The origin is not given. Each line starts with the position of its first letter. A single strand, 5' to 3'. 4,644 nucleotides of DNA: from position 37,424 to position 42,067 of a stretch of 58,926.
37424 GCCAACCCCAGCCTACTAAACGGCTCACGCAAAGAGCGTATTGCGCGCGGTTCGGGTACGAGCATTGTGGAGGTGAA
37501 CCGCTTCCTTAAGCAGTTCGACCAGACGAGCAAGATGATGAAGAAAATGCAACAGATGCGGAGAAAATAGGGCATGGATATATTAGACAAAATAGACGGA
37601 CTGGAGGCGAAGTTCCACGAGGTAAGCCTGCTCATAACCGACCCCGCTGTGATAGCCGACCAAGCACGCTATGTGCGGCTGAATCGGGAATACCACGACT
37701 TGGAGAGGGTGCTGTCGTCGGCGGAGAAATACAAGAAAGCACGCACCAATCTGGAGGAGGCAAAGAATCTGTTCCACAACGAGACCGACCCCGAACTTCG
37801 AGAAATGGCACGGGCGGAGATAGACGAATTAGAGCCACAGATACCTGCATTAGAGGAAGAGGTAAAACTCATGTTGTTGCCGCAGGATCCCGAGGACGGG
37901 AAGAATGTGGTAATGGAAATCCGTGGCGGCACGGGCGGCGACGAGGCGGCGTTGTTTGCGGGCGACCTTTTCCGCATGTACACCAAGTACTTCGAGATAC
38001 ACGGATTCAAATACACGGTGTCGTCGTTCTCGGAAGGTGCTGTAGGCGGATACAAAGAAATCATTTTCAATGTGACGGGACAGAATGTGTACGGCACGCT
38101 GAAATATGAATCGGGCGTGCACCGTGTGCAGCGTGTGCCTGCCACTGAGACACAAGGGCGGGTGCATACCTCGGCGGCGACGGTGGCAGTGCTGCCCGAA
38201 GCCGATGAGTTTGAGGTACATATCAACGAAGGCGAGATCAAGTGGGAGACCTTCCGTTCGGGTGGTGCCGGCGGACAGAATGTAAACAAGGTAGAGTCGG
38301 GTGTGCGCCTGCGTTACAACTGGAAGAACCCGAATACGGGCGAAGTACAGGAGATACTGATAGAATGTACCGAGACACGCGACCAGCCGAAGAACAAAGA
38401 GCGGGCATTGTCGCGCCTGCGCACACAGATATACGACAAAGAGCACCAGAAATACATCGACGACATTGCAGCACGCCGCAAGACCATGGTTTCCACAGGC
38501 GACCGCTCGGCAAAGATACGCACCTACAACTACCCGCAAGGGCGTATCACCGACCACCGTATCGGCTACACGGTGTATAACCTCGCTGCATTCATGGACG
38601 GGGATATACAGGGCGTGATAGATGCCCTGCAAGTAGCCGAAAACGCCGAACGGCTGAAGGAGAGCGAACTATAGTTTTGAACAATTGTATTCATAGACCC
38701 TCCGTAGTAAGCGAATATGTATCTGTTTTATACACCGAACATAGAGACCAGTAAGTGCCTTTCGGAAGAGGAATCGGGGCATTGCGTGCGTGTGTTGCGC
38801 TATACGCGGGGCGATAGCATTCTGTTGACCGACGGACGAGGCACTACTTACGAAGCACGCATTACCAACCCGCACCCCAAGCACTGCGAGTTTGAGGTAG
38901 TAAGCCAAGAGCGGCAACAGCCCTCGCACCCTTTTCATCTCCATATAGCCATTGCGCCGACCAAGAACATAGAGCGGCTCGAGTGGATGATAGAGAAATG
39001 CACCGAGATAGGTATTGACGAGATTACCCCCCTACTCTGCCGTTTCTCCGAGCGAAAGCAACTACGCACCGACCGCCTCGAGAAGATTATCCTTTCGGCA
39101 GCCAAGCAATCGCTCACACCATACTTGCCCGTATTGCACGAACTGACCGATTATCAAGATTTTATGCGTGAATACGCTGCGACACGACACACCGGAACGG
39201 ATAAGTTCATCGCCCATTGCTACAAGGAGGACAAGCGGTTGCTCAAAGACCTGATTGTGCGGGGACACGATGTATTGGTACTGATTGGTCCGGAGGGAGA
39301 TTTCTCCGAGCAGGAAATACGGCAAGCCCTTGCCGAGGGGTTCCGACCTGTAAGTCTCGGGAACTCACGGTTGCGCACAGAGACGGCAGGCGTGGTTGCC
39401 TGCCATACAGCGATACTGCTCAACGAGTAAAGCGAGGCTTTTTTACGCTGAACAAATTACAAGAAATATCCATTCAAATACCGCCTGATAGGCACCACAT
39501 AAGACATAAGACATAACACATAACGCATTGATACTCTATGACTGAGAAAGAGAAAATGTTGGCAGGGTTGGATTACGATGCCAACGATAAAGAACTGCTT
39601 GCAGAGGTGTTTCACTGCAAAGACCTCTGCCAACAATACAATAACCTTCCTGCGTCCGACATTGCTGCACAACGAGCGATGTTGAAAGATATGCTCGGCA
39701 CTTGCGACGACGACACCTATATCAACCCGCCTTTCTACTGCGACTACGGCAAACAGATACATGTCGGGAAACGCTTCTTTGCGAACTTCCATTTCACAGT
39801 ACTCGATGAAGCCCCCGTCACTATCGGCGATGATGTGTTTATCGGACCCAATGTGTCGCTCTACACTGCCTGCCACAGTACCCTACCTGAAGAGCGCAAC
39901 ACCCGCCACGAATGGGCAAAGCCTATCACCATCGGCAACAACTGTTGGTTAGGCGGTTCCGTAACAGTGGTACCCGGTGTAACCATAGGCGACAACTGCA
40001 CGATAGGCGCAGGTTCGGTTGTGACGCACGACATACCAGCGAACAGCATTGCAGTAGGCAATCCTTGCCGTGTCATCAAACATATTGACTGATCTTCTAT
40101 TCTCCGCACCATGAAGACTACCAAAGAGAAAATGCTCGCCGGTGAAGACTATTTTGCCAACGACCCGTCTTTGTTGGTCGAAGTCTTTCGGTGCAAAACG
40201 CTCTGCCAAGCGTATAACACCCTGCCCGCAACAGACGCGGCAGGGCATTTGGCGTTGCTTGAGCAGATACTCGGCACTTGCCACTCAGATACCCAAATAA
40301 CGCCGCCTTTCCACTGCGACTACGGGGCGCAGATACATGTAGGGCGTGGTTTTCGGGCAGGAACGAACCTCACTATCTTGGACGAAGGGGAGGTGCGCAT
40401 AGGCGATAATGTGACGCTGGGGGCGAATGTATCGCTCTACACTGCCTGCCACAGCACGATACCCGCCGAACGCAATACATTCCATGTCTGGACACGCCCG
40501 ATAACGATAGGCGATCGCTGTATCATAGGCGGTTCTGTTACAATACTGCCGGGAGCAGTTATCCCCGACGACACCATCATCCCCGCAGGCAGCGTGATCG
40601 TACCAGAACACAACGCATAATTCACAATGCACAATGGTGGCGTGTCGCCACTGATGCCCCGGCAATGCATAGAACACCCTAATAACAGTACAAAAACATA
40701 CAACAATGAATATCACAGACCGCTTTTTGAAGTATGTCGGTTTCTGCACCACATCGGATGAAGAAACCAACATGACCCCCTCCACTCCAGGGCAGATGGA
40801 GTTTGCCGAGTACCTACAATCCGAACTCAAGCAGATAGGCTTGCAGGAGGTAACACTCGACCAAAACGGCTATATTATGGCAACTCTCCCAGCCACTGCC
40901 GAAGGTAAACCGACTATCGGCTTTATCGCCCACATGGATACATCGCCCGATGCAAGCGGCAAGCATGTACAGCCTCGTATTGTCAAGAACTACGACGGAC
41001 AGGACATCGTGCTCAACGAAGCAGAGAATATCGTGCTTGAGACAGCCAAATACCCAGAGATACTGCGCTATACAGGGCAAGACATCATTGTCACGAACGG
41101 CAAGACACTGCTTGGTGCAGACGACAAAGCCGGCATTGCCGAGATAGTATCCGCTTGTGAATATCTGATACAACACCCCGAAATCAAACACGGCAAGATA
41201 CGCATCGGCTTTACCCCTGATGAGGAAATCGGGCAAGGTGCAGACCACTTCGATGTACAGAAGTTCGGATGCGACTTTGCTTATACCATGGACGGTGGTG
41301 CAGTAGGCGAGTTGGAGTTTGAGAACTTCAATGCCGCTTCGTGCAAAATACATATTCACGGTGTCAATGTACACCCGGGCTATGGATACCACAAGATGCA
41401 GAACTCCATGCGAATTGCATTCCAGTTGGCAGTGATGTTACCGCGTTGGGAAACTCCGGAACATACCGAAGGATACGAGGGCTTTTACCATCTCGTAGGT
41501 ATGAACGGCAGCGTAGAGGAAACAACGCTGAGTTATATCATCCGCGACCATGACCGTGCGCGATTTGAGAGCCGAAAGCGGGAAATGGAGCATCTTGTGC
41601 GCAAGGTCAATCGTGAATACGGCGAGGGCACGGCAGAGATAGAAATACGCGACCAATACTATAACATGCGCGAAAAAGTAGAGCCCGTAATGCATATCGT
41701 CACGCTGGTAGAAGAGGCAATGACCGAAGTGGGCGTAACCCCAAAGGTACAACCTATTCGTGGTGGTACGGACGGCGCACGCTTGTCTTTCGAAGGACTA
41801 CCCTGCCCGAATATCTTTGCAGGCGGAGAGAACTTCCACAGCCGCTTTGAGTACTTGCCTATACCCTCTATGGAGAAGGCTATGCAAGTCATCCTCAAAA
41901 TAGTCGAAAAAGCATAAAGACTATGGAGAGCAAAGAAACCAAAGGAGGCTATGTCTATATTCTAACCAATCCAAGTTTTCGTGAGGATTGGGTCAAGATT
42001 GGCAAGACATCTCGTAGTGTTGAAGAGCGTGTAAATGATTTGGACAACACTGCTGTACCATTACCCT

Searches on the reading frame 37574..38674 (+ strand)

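Call 66: search_protein_families(library=ncbifam, proteins=[window:37574-38674:+], max_evalue=0.00001)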
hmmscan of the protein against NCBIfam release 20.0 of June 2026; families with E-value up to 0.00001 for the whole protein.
window:37574-38674:+ (366 aa): 5 families
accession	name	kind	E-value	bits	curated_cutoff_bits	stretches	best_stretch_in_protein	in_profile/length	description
NF001859.2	PRK00591.1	equivalog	4.6e-143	476.5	400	1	8-361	2-347/347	peptide chain release factor 1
TIGR00019.1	prfA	equivalog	4.6e-135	450.2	423.25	1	3-363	6-357/361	peptide chain release factor 1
TIGR00020.2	prfB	exception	7.8e-75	252.1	370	1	7-351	17-350/353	peptide chain release factor 2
NF006718.0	PRK09256.1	equivalog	1e-15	57.6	100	1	214-252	9-47/140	alternative ribosome rescue aminoacyl-tRNA hydrolase ArfB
TIGR03072.1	release_prfH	equivalog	8.7e-11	41.7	166.65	1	212-319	98-196/200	peptide chain release factor H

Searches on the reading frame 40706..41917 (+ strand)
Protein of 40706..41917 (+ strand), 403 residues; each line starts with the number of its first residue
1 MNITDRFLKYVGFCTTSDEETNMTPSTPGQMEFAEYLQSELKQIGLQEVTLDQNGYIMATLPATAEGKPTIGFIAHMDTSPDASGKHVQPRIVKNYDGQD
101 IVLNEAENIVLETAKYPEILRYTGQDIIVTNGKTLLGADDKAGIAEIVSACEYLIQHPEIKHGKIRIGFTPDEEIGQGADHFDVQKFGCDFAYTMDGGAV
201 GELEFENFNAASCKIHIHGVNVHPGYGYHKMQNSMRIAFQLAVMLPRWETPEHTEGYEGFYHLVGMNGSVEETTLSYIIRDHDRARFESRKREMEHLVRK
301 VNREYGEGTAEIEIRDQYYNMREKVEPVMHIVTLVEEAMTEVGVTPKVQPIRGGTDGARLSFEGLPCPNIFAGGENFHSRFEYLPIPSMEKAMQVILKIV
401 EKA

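Call 66: search_protein_families(library=ncbifam, proteins=[window:40706-41917:+], max_evalue=0.00001)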
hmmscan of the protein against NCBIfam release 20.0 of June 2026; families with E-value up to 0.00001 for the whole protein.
window:40706-41917:+ (403 aa): 11 families
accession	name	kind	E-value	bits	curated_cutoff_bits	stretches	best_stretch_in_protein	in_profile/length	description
NF003976.0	PRK05469.1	subfamily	3.1e-190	632.3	255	1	2-402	4-404/409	tripeptide aminopeptidase PepT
TIGR01882.1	peptidase-T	equivalog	6.3e-164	545.7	285.75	1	2-402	4-405/410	peptidase T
NF009920.0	PRK13381.1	subfamily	8.9e-151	502.4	293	1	2-402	8-407/412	peptidase T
TIGR01883.1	PepT-like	hypoth_equivalog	1.3e-32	113.2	274.25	1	126-401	87-361/361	peptidase T-like protein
NF006399.0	PRK08651.1-2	equivalog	5.4e-10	38.8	381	0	310-401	311-402/405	succinyl-diaminopimelate desuccinylase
NF006400.0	PRK08651.1-3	equivalog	3.8e-09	35.8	374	0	138-177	122-161/410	succinyl-diaminopimelate desuccinylase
NF006326.0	PRK08554.1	equivalog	3.9e-09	35.8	354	0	7-85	15-88/446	peptidase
TIGR01910.1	DapE-ArgE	subfamily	6e-09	35.6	217.6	1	138-395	104-373/373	ArgE/DapE family deacylase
NF005602.0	PRK07338.1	equivalog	9.7e-08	31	357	1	138-391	130-387/409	hydrolase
TIGR01893.1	aa-his-dipept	subfamily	1.5e-06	27.2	343.75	0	121-188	92-155/478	beta-Ala-His dipeptidase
NF004788.0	PRK06133.1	subfamily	2.5e-06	26.7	349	0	138-241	142-249/417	glutamate carboxypeptidase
